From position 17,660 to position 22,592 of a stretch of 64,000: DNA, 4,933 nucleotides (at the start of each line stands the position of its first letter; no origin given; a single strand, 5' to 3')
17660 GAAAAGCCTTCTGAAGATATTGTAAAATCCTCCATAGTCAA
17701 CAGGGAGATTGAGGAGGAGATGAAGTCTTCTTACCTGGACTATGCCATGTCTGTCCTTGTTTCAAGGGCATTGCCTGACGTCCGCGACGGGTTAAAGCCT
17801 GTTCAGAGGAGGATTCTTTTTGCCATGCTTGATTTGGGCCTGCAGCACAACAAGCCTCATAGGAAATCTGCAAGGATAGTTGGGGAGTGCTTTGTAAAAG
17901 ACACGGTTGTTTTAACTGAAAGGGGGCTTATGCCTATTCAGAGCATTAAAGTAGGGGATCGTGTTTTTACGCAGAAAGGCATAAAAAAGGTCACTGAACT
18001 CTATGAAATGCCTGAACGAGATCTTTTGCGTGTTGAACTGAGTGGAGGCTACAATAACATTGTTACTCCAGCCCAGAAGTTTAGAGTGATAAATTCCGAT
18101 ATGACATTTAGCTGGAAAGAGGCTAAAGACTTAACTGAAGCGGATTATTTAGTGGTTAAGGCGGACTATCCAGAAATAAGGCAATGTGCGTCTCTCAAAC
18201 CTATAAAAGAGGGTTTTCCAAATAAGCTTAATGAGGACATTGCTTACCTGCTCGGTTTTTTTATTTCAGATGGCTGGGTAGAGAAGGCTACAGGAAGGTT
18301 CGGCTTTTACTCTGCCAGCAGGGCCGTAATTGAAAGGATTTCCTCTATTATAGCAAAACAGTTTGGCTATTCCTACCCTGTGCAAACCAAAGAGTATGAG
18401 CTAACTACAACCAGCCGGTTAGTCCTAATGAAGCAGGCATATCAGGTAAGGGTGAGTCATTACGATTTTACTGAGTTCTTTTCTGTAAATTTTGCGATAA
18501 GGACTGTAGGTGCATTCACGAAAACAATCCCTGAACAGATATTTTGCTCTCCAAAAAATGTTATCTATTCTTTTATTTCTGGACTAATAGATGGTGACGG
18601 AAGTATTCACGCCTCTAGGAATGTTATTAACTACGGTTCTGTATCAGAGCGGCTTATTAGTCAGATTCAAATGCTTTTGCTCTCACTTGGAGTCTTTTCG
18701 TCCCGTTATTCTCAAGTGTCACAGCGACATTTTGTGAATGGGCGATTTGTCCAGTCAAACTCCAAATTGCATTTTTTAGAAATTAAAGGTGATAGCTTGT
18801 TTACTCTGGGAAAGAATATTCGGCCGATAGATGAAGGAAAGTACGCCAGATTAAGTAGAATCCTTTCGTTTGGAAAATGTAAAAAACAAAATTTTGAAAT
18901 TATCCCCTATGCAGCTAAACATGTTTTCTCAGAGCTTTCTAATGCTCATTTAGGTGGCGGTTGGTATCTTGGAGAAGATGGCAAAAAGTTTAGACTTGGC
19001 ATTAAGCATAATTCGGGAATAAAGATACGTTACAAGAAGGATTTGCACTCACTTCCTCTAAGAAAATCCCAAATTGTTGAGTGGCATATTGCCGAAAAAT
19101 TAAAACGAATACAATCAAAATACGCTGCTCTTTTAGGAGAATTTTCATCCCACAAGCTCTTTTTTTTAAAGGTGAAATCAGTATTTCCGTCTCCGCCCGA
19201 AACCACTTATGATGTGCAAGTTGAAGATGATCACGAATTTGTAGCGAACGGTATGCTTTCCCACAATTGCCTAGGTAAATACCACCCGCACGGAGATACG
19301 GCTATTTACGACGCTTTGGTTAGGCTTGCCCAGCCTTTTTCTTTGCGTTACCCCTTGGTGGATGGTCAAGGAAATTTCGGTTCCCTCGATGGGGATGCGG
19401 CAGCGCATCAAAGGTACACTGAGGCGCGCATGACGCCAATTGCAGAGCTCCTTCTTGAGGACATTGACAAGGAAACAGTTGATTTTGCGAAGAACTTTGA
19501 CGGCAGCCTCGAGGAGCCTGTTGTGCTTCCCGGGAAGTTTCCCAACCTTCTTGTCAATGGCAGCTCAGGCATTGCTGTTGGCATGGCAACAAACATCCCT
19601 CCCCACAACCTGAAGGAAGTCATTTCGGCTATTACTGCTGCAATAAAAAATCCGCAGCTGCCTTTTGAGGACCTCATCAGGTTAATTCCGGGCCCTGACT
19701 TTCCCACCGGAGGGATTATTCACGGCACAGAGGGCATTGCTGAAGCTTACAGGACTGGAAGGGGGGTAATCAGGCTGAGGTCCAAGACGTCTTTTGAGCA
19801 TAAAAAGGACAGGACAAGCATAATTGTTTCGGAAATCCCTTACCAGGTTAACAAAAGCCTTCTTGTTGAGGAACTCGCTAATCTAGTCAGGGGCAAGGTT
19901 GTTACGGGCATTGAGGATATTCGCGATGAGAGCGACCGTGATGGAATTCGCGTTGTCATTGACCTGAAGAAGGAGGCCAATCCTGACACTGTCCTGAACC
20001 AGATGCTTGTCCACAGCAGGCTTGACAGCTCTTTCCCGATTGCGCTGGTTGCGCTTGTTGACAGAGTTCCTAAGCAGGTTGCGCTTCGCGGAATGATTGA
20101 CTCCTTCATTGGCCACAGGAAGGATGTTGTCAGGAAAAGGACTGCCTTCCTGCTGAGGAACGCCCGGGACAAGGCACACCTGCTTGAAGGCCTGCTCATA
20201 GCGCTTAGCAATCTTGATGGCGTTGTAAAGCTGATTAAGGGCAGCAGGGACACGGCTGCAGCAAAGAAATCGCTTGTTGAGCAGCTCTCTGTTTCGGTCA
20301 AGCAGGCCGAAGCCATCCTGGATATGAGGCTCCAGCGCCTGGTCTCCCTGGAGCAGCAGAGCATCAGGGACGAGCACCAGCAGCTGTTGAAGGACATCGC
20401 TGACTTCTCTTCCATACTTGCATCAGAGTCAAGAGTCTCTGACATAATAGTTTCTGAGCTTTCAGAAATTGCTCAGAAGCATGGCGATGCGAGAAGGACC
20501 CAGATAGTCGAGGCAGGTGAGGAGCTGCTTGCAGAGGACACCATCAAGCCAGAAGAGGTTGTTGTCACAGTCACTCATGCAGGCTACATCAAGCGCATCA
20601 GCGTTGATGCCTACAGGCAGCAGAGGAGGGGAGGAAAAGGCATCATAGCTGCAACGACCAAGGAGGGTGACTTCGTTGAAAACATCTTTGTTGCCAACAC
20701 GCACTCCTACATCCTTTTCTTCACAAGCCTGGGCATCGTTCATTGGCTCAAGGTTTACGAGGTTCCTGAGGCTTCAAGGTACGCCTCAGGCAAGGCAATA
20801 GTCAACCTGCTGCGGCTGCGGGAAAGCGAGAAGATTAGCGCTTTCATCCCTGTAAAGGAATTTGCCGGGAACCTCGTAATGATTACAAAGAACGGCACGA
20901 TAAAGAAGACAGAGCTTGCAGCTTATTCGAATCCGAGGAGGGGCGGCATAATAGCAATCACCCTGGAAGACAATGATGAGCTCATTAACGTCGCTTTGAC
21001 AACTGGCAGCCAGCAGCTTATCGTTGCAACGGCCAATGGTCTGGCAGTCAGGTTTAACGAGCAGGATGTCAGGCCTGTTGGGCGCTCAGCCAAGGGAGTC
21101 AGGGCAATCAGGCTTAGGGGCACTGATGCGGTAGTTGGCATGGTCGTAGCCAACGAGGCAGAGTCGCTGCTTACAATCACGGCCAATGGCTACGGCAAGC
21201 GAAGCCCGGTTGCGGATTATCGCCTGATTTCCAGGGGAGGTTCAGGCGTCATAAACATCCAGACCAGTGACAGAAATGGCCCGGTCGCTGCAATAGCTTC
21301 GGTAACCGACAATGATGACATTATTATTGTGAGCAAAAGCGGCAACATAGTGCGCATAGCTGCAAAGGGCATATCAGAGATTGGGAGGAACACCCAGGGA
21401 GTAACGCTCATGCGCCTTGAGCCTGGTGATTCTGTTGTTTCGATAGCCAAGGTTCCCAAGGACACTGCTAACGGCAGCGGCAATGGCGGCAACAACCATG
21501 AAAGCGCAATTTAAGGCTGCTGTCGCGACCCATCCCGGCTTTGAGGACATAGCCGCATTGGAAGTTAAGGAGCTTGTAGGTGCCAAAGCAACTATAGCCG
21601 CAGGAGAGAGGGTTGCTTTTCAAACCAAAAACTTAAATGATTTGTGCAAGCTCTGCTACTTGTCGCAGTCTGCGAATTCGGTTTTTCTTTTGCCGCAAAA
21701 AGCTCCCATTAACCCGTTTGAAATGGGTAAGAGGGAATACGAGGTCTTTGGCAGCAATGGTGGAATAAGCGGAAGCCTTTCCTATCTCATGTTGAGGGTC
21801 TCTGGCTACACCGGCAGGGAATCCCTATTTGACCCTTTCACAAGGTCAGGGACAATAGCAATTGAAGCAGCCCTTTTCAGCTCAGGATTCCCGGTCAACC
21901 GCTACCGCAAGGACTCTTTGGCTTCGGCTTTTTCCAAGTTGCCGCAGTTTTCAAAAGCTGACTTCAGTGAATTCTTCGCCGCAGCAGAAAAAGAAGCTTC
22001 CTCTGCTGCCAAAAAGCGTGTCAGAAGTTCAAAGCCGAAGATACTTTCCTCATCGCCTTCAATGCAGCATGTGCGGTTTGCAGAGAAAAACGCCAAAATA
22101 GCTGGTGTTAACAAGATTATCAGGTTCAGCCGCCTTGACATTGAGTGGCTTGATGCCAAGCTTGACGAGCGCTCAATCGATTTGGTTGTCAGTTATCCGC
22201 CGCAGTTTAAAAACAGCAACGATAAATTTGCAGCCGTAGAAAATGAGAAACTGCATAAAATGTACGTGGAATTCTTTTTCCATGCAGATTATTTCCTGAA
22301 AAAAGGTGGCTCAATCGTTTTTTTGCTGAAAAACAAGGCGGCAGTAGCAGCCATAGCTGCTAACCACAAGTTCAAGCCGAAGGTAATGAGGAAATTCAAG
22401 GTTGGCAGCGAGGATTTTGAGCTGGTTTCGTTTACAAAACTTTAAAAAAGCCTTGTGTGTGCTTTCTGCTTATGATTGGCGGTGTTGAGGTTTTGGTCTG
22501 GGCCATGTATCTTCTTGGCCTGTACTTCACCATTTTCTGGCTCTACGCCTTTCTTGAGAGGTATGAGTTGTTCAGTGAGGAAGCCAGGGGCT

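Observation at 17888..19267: GyrA intein at a non-classical insertion site, lacking the block-B histidine, and compositionally foreign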

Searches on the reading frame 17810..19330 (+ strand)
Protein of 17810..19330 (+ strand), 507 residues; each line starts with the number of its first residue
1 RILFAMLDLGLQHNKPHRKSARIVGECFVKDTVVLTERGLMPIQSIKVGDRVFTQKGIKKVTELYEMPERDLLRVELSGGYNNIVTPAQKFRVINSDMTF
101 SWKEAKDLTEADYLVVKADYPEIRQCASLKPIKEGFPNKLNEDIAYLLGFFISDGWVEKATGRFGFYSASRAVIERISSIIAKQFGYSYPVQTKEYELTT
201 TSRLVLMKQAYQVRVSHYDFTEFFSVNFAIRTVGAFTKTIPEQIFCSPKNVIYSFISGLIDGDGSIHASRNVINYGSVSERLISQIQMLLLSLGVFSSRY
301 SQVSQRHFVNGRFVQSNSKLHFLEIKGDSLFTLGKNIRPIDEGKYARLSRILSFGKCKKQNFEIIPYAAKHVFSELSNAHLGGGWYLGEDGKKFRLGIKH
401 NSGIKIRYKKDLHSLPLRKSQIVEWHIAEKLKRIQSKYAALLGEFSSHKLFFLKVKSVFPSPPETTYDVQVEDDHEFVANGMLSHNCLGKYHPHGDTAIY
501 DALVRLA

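Call 10: search_solved_structures(query=window:17888-19267:+, max_evalue=1, show_alignments=4)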
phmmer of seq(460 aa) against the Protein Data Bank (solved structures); distinct sequences matched with E-value up to 1: 36.
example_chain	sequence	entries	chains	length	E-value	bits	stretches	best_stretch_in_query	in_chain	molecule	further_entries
7qss_A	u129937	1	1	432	1e-08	37.7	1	104-338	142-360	V-type ATP synthase alpha chain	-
2cw7_A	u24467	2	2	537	6.2e-08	35.2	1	209-276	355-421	Endonuclease PI-PkoII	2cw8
7qsu_A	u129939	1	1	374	7.9e-08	34.8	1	104-283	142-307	V-ATPase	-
1dq3_A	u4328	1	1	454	6.9e-06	28.4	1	201-304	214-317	ENDONUCLEASE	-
7qst_A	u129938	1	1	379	0.0016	20.7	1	92-237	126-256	V-type ATP synthase subunit A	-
6qaz_A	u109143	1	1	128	0.0021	20.3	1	6-75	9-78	cyanophage-like gp41-1 intein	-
6riz_A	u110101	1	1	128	0.0056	18.9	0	6-60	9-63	gp41-1 intein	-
6y75_B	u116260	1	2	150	0.0058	18.8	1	410-459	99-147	NAD(P)(+)--arginine ADP-ribosyltransferase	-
6y75_A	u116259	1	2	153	0.0061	18.7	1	410-459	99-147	NAD(P)(+)--arginine ADP-ribosyltransferase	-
6tmm_BBB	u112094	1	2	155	0.0062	18.7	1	410-459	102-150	NAD(P)(+)--arginine ADP-ribosyltransferase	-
6tmm_AAA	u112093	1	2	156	0.0063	18.7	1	410-459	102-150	NAD(P)(+)--arginine ADP-ribosyltransferase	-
3ifj_A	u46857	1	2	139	0.034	16.3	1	417-460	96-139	Endonuclease PI-MtuI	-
1dfa_A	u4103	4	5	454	0.038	16.1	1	117-263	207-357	PI-SCEI ENDONUCLEASE | ENDONUCLEASE PI-SCEI | PI-SCEI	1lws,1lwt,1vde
6tq3_A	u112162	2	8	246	0.056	15.6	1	8-160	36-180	Enzyme subunit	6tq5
7cfv_A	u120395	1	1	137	0.059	15.5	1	427-460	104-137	Spl DnaX mini-intein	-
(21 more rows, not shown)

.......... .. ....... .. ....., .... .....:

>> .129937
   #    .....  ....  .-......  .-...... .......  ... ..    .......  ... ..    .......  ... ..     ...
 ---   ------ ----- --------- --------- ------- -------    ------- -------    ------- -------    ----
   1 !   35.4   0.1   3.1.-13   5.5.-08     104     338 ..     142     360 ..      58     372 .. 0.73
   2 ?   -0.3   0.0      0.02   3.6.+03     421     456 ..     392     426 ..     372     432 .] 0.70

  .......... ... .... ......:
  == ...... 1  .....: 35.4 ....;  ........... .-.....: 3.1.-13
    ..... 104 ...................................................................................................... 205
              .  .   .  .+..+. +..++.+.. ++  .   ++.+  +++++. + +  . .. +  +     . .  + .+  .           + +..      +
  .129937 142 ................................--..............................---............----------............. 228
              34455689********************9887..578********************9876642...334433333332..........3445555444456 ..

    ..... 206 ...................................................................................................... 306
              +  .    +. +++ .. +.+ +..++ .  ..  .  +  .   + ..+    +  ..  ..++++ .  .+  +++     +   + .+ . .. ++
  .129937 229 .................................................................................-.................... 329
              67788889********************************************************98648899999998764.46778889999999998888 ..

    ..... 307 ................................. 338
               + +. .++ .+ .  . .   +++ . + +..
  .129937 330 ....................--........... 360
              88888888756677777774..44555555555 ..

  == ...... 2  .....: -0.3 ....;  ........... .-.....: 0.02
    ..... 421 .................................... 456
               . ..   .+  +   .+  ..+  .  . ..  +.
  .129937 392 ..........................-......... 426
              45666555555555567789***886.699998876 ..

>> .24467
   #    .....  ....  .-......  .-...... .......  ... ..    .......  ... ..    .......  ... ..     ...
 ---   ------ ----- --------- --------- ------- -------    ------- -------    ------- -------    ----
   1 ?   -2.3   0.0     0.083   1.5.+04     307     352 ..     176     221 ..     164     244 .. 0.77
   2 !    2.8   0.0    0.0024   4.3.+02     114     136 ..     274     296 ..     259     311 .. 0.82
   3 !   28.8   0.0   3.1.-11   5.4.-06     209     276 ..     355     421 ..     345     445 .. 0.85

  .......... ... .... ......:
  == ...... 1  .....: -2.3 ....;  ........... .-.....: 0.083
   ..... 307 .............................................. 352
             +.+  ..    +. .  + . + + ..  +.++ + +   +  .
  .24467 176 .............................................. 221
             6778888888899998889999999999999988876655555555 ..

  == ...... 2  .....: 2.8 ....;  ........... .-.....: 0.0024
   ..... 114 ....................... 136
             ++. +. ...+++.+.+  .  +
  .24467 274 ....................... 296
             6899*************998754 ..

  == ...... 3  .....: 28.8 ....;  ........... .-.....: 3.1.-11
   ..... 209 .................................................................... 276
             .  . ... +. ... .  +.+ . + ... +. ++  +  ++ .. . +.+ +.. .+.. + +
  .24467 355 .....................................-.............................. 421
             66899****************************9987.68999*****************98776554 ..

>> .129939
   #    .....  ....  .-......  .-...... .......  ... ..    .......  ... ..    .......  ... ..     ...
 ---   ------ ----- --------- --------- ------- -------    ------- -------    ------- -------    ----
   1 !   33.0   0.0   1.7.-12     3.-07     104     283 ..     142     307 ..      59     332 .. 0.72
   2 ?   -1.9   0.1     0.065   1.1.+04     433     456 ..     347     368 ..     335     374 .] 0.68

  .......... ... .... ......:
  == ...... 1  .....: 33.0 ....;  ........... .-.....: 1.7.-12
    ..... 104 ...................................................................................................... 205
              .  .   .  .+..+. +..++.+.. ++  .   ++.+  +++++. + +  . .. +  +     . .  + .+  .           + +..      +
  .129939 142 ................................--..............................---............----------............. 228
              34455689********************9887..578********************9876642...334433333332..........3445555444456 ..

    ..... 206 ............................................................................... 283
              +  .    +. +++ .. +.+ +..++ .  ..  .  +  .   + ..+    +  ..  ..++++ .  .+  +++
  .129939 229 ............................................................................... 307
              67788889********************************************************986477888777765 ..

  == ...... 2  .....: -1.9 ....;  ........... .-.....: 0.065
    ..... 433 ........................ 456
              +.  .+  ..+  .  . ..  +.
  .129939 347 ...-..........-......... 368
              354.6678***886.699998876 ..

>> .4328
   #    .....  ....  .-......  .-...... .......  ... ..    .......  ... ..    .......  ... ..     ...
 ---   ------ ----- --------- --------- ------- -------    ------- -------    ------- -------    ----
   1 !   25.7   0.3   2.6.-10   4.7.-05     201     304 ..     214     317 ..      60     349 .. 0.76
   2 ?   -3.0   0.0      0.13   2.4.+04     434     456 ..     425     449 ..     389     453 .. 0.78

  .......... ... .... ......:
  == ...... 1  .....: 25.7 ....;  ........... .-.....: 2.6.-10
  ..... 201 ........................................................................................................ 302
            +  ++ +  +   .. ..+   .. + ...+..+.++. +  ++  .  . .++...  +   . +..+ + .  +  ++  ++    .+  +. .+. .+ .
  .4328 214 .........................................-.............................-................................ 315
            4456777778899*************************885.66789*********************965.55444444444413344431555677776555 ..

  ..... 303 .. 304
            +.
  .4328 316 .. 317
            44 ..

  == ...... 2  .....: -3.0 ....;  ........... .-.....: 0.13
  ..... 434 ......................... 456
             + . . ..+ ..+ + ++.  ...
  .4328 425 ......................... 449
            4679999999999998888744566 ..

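Call 20: find_related_loci(query=window:17810-19330:+, collection=genome_contigs, flank=3000)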
Query window:17810-19330:+ (507 aa) in genome_contigs; peptide patterns used: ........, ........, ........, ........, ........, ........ (x = any residue, [..] = any of these).
62 stretches matched a pattern; 6 encode a relative of the query (tblastn E <= 1e-3); 6 distinct loci.
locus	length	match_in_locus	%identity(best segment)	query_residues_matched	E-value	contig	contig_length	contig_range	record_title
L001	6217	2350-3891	48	1-507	1e-148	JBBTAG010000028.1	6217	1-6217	MAG: Nanoarchaeota archaeon isolate H41-bin129_1 H41_bin129_1_000000000028, whole genome shotgun sequence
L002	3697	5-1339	47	64-507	3e-136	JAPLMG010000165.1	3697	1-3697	MAG: Candidatus Omnitrophota bacterium isolate LacPavin_0920_SED3_MAG_48_12 LacPavin_0920_SED3_scaffold_316276, whole ge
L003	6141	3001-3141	71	1-507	2e-8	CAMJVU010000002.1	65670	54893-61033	MAG: uncultured Cytophagales bacterium isolate SRR12081301_bin.27_metaWRAP_v1.3_MAG genome assembly, contig: ERZ12289766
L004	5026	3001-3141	67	1-507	3e-8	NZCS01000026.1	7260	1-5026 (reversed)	MAG: archaeon isolate ARS1178 MHASMcontig_666544, whole genome shotgun sequence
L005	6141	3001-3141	64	1-507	2e-7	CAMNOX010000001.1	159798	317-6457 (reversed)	MAG: uncultured Cytophagales bacterium isolate SRR873596_bin.124_metaWRAP_v1.3_MAG genome assembly, contig: NODE.117_len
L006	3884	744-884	63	1-507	2e-7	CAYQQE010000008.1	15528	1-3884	MAG TPA_asm: Candidatus Woesearchaeota archaeon isolate SRP062349_co2_82 genome assembly, contig: NODE_2076_length_15528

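Call 46: search_protein_families(library=ncbifam, proteins=[window:17888-19267:+], max_evalue=0.001)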
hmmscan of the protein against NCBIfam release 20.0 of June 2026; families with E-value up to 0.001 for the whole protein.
window:17888-19267:+ (460 aa): 10 families
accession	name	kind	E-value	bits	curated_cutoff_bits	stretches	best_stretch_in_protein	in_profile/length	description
NF006207.0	PRK08332.1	equivalog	2.8e-17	61.3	2400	2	38-282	940-1152/1684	vitamin B12-dependent ribonucleotide reductase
NF038098.1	GyrA_w_intein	exception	2.2e-15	55.6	1850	1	72-281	203-394/1232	intein-containing DNA gyrase subunit A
NF005852.0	PRK07773.1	equivalog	3.6e-13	48.7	780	1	204-280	590-670/886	replicative DNA helicase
NF011491.0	PRK14898.1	equivalog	2.7e-12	45.6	783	1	108-341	233-453/860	DNA-directed RNA polymerase subunit A''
NF045703.1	rSAM_Tes_intein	exception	6.7e-11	40.7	1700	1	64-325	318-557/1040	tetraether lipid synthase Tes, intein-containing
NF007072.0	PRK09519.1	equivalog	4.4e-10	38.6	1024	1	34-460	295-691/790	intein-containing recombinase RecA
NF011418.0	PRK14845.1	equivalog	3.5e-09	35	756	1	75-278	117-280/1049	translation initiation factor IF-2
NF011287.0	PRK14698.1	equivalog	8.5e-09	34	1238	1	36-343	302-602/1017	V-type ATP synthase subunit A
NF011303.0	PRK14715.1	equivalog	1.1e-07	29.3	1585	1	118-269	1120-1258/1627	DNA-directed DNA polymerase II large subunit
TIGR01443.1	intein_Cterm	domain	6.5e-05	23.1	15.6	1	440-460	2-23/24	intein C-terminal splicing region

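Call 61: search_protein_representatives(protein=window:17888-19267:+)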
Query: 460 residues. Proteins with E-value up to 0.001 (for the whole library): 7218; up to 1e-10: 1269; up to 1e-30: 46. The best 150 are listed.
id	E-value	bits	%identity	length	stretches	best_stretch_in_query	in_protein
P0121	5.4e-124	430.9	47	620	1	1-460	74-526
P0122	1.3e-121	423.0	46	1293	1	1-460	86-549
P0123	2.2e-121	422.3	45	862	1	1-460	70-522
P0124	2.3e-115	402.5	44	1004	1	1-460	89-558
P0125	1.2e-109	383.6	43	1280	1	1-460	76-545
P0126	5.2e-109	381.5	43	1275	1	1-460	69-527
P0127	5.1e-105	368.4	41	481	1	2-458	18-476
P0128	1.1e-97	344.2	42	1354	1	1-460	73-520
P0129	8.4e-91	321.5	42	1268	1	1-460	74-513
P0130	5.5e-87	308.9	39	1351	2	1-458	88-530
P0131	8.5e-83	295.1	39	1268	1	1-460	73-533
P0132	3.8e-82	293.0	39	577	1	1-460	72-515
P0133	6.3e-80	285.7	49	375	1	1-299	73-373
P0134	1.6e-77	277.8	38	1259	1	1-460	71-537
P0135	1.7e-77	277.7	40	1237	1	1-460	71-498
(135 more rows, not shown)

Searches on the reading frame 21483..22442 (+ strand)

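Call 60: search_protein_families(library=pfam, proteins=[window:21483-22442:+], max_evalue=0.001)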
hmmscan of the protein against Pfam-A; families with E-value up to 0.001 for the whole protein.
window:21483-22442:+ (320 aa): 1 family
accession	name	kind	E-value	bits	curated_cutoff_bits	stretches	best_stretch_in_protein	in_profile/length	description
PF01170.24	UPF0020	-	5.2e-23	82.2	22.3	1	84-302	1-186/197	RMKL-like, methyltransferase domain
